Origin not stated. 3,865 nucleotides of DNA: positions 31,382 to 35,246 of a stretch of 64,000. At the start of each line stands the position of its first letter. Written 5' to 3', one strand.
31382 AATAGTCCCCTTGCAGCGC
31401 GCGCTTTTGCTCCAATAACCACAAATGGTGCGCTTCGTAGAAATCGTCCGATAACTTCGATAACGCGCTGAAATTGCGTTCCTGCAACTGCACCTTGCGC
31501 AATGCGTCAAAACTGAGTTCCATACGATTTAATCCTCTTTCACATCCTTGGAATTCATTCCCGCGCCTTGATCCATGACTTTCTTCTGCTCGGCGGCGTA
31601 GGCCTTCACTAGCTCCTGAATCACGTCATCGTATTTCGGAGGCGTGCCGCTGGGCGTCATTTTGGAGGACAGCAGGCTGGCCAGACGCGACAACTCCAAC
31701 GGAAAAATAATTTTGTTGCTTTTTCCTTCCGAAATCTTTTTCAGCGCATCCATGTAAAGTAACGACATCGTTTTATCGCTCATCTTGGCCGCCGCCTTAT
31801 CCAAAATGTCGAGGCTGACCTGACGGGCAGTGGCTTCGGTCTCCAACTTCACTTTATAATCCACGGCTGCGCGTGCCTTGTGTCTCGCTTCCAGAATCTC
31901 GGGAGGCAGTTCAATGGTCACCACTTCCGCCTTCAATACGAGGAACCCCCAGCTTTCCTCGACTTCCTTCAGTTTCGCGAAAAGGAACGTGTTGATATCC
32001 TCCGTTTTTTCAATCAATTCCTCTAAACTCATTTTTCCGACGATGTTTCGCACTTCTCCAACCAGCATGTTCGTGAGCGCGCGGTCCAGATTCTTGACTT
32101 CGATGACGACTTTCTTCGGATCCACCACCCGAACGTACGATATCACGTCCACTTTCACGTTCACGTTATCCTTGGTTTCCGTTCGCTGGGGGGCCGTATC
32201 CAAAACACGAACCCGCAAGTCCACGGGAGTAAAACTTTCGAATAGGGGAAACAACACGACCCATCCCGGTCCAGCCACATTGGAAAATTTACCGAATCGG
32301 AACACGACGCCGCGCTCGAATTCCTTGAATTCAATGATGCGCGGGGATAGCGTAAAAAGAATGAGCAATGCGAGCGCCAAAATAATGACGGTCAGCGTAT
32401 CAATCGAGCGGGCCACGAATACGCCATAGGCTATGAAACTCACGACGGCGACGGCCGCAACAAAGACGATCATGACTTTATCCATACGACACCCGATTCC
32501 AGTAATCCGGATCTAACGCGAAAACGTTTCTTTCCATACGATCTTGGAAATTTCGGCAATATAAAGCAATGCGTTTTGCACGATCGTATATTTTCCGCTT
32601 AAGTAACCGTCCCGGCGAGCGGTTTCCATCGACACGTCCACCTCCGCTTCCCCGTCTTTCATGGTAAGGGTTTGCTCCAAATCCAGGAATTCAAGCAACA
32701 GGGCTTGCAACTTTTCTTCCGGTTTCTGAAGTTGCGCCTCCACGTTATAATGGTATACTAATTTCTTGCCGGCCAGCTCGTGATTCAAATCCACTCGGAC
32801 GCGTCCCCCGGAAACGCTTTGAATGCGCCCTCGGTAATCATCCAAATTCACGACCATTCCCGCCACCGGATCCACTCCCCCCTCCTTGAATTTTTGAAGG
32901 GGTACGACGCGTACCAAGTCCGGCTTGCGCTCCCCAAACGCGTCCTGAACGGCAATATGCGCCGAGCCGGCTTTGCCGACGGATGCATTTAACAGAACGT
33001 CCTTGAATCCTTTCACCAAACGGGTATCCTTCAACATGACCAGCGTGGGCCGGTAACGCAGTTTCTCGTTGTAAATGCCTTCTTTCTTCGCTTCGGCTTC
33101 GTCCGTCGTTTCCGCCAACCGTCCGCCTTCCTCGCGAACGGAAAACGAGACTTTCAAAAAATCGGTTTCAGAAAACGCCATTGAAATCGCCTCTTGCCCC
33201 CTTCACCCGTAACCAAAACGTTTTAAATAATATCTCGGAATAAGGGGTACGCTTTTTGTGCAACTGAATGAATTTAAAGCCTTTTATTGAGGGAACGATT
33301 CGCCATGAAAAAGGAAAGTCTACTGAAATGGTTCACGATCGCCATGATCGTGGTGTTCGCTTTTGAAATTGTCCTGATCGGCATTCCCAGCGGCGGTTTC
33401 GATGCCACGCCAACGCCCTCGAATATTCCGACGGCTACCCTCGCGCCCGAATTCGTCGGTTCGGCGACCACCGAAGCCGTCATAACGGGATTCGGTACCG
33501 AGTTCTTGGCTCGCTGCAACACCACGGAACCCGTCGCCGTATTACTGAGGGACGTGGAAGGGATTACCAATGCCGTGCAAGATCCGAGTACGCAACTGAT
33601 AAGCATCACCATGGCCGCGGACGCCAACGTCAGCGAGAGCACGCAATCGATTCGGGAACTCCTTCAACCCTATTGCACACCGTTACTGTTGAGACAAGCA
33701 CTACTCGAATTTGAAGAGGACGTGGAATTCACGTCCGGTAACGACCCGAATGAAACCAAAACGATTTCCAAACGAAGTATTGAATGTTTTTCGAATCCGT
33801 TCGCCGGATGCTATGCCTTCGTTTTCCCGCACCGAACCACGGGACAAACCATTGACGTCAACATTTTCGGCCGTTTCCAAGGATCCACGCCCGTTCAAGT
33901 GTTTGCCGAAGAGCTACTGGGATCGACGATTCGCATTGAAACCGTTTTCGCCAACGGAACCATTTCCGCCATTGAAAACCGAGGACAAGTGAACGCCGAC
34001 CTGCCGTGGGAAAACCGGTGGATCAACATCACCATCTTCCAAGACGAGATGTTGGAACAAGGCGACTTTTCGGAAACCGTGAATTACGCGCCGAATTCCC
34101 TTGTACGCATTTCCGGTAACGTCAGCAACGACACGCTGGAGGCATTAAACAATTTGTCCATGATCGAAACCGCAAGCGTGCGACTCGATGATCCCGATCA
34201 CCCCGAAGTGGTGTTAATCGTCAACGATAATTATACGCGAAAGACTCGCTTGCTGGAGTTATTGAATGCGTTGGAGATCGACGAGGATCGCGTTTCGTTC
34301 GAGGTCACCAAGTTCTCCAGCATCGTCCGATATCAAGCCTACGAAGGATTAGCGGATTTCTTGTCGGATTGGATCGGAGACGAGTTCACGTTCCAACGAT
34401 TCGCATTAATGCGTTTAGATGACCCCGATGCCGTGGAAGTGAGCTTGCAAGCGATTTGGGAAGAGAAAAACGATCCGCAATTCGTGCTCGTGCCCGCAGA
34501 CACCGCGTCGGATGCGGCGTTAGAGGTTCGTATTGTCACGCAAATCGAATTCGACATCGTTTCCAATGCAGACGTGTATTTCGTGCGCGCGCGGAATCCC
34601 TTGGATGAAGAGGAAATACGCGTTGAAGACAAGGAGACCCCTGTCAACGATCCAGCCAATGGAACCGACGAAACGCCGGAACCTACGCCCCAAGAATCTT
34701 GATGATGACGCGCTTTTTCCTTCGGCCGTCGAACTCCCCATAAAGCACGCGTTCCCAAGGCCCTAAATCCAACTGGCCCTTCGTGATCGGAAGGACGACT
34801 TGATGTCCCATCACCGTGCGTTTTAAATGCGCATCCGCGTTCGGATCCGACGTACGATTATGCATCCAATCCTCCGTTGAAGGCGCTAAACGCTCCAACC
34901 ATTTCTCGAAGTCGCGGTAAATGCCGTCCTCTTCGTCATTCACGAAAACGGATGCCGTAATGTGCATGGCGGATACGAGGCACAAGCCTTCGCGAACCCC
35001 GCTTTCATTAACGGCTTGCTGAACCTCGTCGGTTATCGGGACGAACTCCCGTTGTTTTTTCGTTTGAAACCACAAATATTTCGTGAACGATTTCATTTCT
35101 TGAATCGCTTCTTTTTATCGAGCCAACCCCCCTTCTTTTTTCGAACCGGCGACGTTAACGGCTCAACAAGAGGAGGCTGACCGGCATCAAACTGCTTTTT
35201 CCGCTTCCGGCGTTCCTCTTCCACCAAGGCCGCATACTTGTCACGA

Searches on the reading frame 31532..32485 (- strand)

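Call 52: search_protein_families(library=pfam, proteins=[window:31532-32485:-], max_evalue=0.001)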
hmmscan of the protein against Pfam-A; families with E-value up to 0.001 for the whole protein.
window:31532-32485:- (318 aa): 1 family
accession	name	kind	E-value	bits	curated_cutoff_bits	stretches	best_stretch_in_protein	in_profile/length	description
PF01145.31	Band_7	-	3.8e-33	115.5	23.6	1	55-211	5-165/176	SPFH domain / Band 7 family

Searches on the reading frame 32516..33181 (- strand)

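Call 49: search_protein_families(library=pfam, proteins=[window:32516-33181:-], max_evalue=0.001)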
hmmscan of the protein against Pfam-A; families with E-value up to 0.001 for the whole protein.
window:32516-33181:- (222 aa): 1 family
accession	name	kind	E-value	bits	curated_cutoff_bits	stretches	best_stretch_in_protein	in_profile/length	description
PF22199.2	FKBP26_IF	-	3.2e-17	62.6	27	1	91-136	1-46/46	FKBP26, IF domain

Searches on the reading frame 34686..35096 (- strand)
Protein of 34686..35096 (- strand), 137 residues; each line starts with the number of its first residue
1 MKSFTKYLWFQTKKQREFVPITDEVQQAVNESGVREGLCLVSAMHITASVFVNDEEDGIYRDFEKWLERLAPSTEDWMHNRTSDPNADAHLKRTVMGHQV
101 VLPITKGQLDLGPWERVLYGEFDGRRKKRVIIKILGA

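Call 49: search_protein_families(library=pfam, proteins=[window:34686-35096:-], max_evalue=0.001)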
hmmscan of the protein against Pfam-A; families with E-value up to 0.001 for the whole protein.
window:34686-35096:- (137 aa): 1 family
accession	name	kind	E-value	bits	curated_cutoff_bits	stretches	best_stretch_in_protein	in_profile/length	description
PF01894.22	UPF0047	-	1.4e-37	128.8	27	1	21-134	2-117/117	Uncharacterised protein family UPF0047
